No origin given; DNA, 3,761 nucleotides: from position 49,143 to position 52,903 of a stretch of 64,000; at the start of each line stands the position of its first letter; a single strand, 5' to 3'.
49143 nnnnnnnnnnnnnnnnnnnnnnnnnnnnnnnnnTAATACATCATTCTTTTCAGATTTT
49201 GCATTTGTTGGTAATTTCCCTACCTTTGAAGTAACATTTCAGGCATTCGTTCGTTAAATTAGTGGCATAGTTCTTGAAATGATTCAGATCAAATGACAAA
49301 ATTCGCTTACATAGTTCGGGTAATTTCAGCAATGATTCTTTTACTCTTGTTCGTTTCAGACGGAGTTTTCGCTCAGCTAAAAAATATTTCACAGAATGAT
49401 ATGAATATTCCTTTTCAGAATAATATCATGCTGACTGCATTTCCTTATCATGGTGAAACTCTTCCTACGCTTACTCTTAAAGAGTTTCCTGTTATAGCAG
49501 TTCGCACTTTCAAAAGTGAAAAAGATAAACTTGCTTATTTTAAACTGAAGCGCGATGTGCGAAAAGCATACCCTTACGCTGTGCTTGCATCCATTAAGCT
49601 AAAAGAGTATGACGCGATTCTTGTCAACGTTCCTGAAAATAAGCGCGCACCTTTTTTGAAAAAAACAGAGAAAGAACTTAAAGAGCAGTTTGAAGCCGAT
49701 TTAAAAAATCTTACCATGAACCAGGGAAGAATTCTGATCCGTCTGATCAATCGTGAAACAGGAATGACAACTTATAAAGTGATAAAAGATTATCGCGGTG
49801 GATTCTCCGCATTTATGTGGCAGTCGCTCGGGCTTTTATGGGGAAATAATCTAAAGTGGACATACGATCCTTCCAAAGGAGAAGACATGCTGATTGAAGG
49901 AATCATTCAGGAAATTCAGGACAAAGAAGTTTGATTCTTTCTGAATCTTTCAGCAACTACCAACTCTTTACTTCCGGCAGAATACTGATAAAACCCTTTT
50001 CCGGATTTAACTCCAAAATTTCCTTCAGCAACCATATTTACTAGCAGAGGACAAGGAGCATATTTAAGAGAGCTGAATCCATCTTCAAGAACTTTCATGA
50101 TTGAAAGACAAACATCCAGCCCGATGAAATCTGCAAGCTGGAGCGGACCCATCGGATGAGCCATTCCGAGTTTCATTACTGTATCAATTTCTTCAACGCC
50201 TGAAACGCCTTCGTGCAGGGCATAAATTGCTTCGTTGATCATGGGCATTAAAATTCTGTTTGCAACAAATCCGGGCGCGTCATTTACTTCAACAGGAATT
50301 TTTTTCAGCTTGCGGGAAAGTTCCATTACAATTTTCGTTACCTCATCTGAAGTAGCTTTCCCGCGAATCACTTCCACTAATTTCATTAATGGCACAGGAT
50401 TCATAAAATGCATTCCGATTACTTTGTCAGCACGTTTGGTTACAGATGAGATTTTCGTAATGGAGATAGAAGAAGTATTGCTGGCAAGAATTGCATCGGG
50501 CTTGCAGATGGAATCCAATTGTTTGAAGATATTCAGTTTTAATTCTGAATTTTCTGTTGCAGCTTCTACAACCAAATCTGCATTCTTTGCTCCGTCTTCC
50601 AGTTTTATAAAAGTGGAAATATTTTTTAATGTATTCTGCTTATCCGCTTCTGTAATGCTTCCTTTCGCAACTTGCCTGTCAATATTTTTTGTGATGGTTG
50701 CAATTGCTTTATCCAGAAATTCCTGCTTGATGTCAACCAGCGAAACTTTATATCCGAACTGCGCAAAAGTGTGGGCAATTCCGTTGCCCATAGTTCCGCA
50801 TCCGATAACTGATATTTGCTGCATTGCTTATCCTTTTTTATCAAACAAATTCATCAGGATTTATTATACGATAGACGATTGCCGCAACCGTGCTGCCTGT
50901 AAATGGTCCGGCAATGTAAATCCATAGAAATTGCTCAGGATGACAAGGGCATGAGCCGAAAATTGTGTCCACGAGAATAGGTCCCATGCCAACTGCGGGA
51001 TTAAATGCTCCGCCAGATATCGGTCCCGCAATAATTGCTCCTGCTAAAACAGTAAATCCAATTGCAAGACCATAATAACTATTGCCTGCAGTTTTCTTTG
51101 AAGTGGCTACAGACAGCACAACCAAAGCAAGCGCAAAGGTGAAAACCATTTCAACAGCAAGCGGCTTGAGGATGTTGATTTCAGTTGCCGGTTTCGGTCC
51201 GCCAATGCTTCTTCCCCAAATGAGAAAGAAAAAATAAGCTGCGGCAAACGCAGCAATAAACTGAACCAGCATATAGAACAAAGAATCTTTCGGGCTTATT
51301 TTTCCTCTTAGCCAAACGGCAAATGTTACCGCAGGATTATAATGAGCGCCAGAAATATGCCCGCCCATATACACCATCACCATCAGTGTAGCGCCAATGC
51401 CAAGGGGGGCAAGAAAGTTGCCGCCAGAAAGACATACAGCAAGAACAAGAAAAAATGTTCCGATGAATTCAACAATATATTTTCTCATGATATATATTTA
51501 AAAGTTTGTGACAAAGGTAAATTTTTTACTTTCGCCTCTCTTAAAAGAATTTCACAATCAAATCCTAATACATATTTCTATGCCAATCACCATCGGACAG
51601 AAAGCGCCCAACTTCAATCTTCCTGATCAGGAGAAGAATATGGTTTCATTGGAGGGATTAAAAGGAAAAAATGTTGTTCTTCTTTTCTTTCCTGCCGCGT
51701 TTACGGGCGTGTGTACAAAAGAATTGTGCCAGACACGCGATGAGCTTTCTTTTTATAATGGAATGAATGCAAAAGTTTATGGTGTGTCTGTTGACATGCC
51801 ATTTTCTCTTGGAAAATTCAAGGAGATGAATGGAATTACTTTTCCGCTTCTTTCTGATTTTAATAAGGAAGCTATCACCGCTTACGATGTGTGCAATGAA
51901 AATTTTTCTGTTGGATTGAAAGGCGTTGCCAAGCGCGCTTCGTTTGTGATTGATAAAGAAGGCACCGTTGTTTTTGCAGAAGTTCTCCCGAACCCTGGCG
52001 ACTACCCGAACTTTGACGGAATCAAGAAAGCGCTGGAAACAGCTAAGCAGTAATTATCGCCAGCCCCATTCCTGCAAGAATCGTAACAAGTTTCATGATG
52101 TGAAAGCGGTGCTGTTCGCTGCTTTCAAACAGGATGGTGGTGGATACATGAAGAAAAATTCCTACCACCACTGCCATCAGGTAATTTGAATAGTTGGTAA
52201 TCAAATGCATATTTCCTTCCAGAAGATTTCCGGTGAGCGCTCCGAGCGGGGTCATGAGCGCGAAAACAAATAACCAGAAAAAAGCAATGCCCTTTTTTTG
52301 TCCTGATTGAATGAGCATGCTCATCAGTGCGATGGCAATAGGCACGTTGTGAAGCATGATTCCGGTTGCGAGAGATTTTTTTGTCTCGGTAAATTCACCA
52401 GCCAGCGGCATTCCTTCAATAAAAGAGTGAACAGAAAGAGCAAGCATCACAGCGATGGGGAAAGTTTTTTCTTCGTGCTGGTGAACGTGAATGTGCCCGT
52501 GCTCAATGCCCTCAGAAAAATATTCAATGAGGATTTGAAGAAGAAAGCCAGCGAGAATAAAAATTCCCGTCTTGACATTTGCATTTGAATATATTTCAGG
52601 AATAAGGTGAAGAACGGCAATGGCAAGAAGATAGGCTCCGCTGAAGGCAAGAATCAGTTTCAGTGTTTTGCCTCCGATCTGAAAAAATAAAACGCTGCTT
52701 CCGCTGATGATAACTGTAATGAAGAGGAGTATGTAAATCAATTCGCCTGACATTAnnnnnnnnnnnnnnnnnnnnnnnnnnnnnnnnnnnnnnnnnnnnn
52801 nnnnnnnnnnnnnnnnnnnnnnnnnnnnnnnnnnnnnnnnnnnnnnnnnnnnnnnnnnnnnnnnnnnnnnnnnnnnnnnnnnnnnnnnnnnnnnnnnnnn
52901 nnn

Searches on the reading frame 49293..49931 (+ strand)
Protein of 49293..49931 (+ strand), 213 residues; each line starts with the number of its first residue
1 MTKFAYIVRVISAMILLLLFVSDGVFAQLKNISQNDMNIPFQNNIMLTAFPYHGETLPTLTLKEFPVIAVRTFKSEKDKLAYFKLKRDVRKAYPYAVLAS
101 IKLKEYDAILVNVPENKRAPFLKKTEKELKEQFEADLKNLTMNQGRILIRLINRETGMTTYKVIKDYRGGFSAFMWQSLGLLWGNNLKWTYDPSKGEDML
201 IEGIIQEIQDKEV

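Call 18: search_protein_families(library=ncbifam, proteins=[window:49293-49931:+], max_evalue=0.001)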
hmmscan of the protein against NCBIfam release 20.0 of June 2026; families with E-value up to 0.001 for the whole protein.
window:49293-49931:+ (213 aa): 0 families

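Call 62: search_protein_families(library=pfam, proteins=[window:49293-49931:+], max_evalue=0.001)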
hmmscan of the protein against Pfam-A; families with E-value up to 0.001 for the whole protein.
window:49293-49931:+ (213 aa): 1 family
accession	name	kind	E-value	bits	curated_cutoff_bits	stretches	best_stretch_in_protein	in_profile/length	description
PF14127.11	DUF4294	-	1.2e-48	165.4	27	1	56-206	2-154/155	Domain of unknown function (DUF4294)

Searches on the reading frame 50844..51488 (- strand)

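Call 18: search_protein_families(library=ncbifam, proteins=[window:50844-51488:-], max_evalue=0.001)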
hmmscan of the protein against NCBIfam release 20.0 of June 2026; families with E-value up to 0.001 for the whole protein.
window:50844-51488:- (215 aa): 4 families
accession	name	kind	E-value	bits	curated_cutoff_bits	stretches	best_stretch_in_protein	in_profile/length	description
TIGR00861.1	MIP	subfamily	1.3e-36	126.5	171.25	1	27-206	37-224/224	MIP family channel protein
NF003838.0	PRK05420.1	equivalog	6e-21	75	256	1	1-210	2-227/231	aquaporin Z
NF045553.1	AquGlycerPorinGla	equivalog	9.2e-07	28.3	400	0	23-82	41-100/290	aquaglyceroporin Gla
NF043012.1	LacAcidTportLarD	equivalog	0.00017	21.2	390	0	99-207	124-232/237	D/L-lactic acid transporter LarD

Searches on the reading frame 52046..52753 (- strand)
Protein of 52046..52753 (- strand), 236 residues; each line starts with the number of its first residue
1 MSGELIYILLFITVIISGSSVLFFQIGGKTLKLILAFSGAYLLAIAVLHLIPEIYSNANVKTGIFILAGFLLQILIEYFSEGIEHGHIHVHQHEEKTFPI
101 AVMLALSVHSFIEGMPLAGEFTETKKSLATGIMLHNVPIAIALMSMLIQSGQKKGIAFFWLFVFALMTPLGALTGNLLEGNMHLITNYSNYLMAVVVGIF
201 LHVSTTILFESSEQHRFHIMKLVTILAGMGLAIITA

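Call 18: search_protein_families(library=ncbifam, proteins=[window:52046-52753:-], max_evalue=0.001)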
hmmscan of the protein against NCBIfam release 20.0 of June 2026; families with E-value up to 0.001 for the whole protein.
window:52046-52753:- (236 aa): 1 family
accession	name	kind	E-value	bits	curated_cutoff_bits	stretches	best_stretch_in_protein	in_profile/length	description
NF003243.0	PRK04201.1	equivalog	3.3e-09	36.4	252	1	21-231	27-257/266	zinc transporter ZupT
